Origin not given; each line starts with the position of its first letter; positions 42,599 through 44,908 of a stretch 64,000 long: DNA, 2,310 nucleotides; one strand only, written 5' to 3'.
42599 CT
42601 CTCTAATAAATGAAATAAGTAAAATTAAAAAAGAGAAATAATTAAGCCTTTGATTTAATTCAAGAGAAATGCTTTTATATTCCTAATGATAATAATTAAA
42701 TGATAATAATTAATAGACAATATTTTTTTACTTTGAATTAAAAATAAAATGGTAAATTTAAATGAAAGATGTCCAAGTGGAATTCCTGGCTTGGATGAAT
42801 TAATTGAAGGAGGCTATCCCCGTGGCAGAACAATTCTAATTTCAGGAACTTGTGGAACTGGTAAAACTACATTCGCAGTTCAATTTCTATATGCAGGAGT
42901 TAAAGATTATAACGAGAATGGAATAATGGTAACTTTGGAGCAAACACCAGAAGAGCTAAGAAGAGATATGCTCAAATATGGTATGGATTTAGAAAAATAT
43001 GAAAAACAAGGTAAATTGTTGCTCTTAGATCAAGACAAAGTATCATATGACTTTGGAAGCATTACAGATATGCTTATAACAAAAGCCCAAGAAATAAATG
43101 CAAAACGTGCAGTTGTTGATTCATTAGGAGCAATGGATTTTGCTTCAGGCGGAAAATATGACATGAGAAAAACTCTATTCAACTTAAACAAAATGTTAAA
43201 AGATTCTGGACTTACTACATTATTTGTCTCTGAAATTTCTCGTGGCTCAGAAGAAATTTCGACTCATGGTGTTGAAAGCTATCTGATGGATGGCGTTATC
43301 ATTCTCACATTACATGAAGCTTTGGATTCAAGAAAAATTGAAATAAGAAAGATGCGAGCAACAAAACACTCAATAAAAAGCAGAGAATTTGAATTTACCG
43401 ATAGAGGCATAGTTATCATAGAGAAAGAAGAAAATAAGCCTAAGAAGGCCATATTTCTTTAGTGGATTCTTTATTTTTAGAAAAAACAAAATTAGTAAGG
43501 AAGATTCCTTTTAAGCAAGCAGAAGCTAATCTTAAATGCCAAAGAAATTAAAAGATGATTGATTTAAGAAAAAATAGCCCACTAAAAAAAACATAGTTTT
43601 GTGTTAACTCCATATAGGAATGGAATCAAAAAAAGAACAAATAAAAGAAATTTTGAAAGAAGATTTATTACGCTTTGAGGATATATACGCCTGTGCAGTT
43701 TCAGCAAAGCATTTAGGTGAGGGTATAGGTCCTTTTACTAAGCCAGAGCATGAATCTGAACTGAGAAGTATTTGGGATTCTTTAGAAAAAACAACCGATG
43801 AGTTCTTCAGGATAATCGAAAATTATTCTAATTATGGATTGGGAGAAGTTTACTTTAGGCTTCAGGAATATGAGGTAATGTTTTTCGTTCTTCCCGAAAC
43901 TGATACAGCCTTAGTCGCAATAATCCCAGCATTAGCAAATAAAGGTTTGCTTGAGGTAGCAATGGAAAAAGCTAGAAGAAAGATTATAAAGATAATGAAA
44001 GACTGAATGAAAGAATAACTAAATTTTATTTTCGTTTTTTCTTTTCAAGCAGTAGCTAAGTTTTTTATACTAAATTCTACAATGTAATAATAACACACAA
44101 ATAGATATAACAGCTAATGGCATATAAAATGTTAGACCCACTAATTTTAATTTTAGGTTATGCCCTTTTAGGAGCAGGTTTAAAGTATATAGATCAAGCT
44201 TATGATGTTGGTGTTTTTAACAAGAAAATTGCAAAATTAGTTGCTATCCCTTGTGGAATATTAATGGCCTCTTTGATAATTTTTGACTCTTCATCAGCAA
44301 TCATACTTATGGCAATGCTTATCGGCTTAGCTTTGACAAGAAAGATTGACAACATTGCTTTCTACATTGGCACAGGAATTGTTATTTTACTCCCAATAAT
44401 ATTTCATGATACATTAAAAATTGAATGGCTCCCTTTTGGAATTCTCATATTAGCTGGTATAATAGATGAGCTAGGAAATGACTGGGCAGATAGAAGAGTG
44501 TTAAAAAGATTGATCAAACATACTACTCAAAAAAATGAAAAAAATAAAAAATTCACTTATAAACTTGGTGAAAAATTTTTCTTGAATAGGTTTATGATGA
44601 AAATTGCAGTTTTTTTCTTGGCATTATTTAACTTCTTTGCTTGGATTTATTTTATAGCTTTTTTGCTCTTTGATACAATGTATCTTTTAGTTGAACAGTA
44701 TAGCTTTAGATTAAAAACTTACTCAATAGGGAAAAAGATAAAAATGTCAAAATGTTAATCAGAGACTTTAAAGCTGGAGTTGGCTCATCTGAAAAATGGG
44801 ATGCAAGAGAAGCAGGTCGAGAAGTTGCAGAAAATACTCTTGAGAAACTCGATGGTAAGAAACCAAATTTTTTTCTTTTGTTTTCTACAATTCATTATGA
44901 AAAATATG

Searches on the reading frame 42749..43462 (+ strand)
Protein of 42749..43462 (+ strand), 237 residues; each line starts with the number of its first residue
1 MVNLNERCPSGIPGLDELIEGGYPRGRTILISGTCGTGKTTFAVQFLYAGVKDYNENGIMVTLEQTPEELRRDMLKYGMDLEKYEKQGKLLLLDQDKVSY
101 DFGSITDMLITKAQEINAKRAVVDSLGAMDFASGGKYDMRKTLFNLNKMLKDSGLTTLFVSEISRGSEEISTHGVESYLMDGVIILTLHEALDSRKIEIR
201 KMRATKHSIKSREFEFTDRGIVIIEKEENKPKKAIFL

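Call 31: search_protein_families(library=pfam, proteins=[window:42749-43462:+], max_evalue=0.1)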
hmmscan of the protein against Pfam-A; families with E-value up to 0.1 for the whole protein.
window:42749-43462:+ (237 aa): 16 families
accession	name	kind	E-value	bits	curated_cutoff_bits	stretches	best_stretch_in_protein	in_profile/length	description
PF06745.19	ATPase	-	4.5e-67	226.2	26.6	1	8-227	1-230/231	KaiC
PF13481.12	AAA_25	-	2.2e-08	34.4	27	1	11-160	18-187/195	AAA domain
PF03796.21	DnaB_C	-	9.8e-06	25.6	27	1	9-110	3-106/255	DnaB-like helicase C terminal domain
PF07088.17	GvpD_P-loop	-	0.00025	21.4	24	1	26-49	10-33/189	GvpD gas vesicle protein, P-loop domain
PF06068.19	TIP49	-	0.00052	19.7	23.8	0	17-45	41-69/347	TIP49 P-loop domain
PF13238.12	AAA_18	-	0.0011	19.9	29.4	1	29-67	1-44/128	AAA domain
PF25199.1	nSTAND_NTPase5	-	0.0011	19.2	34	1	25-107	40-114/145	Novel STAND NTPase 5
PF00154.27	RecA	-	0.0013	18.7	27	1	10-65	35-90/262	recA bacterial DNA recombination protein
PF13173.12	AAA_14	-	0.0016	18.9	27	1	27-95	3-70/129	AAA domain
PF20720.3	nSTAND3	-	0.0048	17.1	27.2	1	27-54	18-46/155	Novel STAND NTPase 3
PF14417.12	MEDS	-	0.0055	17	29.8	1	43-133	17-112/161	MEDS: MEthanogen/methylotroph, DcmR Sensory domain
PF00437.27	T2SSE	-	0.039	13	24.9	1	28-68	144-181/370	Type II/IV secretion system protein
PF13521.12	AAA_28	-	0.042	14.5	27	0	29-77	2-49/164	AAA domain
PF00158.32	Sigma54_activat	-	0.046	13.9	20.2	0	26-71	22-66/168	Sigma-54 interaction domain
PF04851.21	ResIII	-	0.055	13.8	22.5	1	25-64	22-61/164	Type III restriction enzyme, res subunit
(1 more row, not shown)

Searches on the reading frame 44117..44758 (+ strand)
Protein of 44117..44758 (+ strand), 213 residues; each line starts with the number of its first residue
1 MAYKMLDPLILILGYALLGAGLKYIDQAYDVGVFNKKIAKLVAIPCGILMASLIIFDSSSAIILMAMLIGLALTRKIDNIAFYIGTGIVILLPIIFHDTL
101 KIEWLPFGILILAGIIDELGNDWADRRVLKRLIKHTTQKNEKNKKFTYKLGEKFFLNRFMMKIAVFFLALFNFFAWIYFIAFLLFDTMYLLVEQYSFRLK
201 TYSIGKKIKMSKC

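Call 31: search_protein_families(library=pfam, proteins=[window:44117-44758:+], max_evalue=0.1)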
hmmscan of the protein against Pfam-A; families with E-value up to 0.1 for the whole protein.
window:44117-44758:+ (213 aa): 1 family
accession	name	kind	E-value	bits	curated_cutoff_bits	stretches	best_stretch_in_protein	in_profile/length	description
PF04930.20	FUN14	-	0.011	16.6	22.5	0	31-62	11-42/92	FUN14 family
